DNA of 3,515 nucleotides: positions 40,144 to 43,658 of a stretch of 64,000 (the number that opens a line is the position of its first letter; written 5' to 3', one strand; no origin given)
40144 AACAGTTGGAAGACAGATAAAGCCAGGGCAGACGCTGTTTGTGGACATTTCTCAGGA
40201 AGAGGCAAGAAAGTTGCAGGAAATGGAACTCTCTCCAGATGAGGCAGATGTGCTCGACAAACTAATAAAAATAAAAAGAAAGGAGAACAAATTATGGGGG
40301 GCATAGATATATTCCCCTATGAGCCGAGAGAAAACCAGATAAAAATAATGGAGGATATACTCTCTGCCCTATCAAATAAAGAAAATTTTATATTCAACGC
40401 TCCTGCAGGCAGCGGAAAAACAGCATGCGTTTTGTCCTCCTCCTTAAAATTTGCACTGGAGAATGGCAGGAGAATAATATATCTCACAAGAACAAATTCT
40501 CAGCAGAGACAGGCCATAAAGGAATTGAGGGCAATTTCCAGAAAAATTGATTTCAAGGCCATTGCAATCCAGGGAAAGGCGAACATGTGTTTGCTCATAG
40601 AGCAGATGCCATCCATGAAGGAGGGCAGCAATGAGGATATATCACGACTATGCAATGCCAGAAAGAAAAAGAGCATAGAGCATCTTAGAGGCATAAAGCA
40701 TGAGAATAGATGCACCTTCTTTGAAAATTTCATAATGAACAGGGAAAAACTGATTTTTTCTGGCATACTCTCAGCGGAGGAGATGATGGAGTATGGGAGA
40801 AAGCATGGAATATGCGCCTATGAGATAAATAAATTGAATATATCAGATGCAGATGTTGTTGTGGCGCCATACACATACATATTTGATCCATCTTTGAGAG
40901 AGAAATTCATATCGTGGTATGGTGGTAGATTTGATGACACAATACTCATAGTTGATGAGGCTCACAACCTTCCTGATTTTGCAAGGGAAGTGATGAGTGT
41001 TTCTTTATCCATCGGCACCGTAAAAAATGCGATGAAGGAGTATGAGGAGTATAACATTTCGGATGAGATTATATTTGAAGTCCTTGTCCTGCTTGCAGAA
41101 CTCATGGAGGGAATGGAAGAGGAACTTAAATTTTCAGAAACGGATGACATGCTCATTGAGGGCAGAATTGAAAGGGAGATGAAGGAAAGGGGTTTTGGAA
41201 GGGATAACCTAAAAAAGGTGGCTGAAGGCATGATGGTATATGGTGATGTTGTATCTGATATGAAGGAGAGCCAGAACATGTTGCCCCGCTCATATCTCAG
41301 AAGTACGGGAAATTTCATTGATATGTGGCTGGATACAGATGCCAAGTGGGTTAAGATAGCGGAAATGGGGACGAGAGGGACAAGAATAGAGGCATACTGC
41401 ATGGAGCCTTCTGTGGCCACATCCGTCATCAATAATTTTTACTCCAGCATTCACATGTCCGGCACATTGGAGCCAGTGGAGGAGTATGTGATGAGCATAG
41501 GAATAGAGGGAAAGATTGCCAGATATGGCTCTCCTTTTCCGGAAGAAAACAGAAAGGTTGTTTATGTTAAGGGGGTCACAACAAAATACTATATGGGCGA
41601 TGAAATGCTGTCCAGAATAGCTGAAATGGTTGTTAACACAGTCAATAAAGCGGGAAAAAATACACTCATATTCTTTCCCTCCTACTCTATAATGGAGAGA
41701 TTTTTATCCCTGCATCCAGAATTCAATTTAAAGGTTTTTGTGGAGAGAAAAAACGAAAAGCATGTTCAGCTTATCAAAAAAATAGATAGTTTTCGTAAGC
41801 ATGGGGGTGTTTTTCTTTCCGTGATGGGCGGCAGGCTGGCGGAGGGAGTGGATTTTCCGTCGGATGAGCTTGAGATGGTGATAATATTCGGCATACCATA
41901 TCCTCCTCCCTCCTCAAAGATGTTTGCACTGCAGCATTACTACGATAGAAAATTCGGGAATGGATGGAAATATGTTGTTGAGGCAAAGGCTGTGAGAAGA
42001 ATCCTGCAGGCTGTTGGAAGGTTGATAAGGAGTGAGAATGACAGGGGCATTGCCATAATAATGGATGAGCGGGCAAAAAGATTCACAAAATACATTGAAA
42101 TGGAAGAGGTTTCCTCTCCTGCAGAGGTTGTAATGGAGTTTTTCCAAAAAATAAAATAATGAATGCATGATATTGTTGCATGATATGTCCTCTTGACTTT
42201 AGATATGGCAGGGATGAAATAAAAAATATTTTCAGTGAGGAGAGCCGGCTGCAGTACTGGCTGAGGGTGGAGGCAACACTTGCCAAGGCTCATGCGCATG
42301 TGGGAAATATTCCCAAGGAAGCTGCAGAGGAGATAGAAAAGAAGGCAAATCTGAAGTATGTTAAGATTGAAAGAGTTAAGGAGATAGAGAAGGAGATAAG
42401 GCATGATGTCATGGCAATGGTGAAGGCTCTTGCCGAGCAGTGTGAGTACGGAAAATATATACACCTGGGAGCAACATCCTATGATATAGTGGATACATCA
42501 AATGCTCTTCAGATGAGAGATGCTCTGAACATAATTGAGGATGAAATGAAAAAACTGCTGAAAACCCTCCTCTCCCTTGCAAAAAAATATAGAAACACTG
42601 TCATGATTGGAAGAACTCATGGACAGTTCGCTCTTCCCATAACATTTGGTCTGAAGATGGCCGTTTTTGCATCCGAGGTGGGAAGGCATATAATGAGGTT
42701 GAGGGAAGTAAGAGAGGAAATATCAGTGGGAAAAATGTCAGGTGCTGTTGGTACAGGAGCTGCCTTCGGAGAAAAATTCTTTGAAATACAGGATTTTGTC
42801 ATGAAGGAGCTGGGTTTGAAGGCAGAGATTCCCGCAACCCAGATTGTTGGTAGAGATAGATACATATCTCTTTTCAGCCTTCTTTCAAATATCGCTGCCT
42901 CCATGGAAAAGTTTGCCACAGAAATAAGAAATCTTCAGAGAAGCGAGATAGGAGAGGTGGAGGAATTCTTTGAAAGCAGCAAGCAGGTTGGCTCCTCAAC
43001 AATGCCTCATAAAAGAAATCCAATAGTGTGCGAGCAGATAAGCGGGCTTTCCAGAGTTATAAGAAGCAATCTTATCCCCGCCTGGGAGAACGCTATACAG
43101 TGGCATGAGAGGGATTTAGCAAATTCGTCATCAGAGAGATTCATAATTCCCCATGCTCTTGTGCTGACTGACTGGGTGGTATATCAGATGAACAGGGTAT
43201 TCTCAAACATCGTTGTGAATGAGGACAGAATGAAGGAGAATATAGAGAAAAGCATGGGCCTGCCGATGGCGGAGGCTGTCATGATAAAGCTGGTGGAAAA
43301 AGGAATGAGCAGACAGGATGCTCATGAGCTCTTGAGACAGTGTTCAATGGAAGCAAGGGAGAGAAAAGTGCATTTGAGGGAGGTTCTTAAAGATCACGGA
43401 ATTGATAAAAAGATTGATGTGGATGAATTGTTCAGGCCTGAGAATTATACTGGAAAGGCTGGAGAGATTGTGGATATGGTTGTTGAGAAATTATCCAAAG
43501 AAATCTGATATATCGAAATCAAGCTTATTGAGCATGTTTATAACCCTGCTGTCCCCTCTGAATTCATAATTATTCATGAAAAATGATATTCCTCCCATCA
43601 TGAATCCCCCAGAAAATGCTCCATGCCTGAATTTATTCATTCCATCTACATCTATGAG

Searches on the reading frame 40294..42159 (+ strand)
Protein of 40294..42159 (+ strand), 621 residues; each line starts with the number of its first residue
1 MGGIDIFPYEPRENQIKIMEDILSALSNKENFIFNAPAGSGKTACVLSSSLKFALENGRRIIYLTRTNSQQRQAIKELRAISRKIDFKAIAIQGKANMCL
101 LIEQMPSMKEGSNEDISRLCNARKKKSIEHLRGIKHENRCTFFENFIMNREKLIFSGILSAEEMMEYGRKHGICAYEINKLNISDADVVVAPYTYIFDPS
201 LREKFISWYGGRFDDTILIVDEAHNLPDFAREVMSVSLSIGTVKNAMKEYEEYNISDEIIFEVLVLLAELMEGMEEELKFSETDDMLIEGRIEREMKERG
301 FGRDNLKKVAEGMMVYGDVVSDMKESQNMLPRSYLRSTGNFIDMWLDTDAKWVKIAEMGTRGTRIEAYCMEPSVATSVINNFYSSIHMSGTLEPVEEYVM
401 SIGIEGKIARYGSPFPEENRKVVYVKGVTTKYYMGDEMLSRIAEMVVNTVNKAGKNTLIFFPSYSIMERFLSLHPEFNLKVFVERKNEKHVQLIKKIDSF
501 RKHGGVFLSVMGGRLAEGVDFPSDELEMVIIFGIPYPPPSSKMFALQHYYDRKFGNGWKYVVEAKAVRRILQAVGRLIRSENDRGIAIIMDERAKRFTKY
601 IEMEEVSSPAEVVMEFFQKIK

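Call 84: search_protein_families(library=pfam, max_evalue=0.00001, proteins=[window:40294-42159:+])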
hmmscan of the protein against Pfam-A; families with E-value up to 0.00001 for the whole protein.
window:40294-42159:+ (621 aa): 5 families
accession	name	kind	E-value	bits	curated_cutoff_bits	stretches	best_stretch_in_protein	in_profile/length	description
PF13307.12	Helicase_C_2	-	2.3e-38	132.4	25.3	1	447-596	2-156/170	Helicase C-terminal domain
PF06733.21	DEAD_2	-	7.2e-36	123.9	21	1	63-239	1-168/172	DEAD_2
PF06777.17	HBB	-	5.3e-30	104.9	30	1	246-432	4-188/190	Helical and beta-bridge domain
PF04851.21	ResIII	-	6e-10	39.7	22.5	1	9-228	2-139/164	Type III restriction enzyme, res subunit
PF00270.35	DEAD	-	5.2e-09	36.5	26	1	14-98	3-85/167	DEAD/DEAH box helicase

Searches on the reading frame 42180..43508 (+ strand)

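Call 84: search_protein_families(library=pfam, max_evalue=0.00001, proteins=[window:42180-43508:+])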
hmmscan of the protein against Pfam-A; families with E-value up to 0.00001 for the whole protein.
window:42180-43508:+ (442 aa): 3 families
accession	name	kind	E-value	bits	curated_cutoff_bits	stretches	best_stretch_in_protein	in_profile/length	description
PF00206.25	Lyase_1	-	4.2e-62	210.8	27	1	11-294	7-310/312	Lyase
PF10397.14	ADSL_C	-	9.1e-21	74.4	32.7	1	360-433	1-78/79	Adenylosuccinate lyase C-terminus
PF08328.16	ASL_C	-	3.5e-06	27.5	35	1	310-423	4-114/115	Adenylosuccinate lyase C-terminal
